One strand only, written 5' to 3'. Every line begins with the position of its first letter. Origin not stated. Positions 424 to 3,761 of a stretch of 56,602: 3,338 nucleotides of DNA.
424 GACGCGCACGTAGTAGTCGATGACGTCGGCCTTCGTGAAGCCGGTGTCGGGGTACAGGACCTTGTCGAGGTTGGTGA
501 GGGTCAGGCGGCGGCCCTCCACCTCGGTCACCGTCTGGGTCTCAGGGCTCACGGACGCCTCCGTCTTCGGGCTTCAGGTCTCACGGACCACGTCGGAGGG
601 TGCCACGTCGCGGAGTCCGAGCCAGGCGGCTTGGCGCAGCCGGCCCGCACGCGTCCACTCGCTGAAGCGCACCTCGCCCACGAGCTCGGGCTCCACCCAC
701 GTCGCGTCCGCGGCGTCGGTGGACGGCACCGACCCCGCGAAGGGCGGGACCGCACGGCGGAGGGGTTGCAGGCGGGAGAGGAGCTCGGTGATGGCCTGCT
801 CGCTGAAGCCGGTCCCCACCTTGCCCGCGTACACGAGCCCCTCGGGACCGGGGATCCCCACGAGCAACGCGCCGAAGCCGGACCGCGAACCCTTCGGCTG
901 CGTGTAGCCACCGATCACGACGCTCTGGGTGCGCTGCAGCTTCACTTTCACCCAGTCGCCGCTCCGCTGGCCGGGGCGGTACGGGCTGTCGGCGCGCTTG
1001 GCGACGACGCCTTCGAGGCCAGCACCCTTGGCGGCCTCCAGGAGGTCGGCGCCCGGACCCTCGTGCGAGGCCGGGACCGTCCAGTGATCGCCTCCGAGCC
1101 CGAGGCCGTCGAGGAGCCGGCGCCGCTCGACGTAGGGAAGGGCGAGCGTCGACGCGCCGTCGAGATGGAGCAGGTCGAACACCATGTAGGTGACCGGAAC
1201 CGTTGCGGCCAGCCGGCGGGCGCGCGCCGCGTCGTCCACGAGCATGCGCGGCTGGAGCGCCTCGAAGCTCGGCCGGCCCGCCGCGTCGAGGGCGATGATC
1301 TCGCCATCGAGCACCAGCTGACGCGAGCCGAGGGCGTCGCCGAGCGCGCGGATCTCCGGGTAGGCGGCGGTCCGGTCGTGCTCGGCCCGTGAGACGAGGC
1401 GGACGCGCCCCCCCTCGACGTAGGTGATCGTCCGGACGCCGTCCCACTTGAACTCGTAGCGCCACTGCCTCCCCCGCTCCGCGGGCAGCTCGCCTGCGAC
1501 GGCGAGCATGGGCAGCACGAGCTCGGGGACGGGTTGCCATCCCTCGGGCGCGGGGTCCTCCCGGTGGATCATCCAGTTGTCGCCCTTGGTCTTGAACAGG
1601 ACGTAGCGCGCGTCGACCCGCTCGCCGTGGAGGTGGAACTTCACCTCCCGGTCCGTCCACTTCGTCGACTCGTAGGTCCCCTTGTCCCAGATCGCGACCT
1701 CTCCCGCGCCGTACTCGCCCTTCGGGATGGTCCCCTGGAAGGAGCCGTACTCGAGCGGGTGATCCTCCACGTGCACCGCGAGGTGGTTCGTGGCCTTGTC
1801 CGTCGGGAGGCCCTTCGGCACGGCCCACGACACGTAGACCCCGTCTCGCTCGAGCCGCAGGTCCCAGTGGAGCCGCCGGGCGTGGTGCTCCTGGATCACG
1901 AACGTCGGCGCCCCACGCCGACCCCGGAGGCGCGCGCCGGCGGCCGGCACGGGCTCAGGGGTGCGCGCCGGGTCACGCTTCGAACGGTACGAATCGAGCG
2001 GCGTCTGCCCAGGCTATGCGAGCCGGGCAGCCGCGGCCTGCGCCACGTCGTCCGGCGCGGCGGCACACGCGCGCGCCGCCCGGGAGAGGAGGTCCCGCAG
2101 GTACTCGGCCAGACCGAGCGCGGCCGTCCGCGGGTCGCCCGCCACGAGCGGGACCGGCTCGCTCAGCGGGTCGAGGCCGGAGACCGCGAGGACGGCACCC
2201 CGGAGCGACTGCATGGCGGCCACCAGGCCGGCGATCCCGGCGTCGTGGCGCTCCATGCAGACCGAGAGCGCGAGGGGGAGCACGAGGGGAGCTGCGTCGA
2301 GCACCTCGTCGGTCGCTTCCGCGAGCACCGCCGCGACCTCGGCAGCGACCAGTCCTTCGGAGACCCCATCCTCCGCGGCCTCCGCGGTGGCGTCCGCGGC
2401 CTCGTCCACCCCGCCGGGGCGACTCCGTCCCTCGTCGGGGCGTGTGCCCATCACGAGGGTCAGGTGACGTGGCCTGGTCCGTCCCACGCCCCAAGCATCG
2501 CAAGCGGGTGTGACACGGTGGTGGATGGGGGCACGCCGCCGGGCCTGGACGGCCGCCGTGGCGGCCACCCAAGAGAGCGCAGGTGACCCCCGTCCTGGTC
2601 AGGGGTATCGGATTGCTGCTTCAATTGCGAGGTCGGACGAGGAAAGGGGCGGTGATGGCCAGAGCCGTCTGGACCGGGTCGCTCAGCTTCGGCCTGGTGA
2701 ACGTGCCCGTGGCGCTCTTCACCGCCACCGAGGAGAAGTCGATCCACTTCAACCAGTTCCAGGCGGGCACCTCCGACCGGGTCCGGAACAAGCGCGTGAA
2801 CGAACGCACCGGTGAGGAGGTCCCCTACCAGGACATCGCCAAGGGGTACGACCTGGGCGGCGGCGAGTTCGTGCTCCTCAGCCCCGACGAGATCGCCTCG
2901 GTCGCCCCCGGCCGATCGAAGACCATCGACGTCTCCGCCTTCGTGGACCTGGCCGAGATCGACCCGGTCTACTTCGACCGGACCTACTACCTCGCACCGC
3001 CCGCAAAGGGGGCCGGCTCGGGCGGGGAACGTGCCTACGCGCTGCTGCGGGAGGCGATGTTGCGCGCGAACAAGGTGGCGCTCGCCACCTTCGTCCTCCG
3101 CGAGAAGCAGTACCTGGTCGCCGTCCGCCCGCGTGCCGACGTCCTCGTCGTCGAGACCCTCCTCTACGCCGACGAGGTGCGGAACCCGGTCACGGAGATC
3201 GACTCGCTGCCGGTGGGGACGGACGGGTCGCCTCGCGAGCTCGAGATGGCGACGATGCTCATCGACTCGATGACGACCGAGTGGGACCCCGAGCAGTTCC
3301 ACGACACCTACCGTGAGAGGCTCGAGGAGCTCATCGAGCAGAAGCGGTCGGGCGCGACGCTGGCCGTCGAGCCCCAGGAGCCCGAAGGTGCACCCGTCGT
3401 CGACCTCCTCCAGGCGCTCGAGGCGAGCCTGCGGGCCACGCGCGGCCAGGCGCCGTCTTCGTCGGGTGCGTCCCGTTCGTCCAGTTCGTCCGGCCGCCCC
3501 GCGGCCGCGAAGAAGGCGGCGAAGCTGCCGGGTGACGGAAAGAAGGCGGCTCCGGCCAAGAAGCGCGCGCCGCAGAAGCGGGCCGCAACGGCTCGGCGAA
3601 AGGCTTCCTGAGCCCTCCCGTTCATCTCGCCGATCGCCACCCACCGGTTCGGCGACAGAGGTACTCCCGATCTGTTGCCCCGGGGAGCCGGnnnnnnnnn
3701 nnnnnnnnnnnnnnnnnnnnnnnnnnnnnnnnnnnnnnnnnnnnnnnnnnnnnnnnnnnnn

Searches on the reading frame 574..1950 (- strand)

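Call 24: search_protein_families(library=pfam, proteins=[window:574-1950:-], max_evalue=0.0001)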
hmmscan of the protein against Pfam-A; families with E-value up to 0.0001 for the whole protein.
window:574-1950:- (458 aa): 3 families
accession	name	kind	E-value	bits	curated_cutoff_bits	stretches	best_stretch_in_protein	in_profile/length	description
PF13298.12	LigD_N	-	1.6e-40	138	31.1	1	20-120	1-107/107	DNA Ligase D 3'-phosphoesterase domain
PF01068.26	DNA_ligase_A_M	-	1.4e-32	113.5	26.2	1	148-337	2-204/204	ATP dependent DNA ligase domain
PF04679.21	DNA_ligase_A_C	-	9.9e-27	93.6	27.5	1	356-448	2-92/94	ATP dependent DNA ligase C terminal region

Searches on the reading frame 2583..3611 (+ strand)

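Call 24: search_protein_families(library=pfam, proteins=[window:2583-3611:+], max_evalue=0.0001)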
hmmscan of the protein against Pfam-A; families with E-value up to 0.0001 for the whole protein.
window:2583-3611:+ (342 aa): 1 family
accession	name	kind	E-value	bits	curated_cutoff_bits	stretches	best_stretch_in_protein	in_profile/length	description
PF02735.22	Ku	-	1.1e-53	182.5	25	1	35-205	1-176/190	Ku70/Ku80 beta-barrel domain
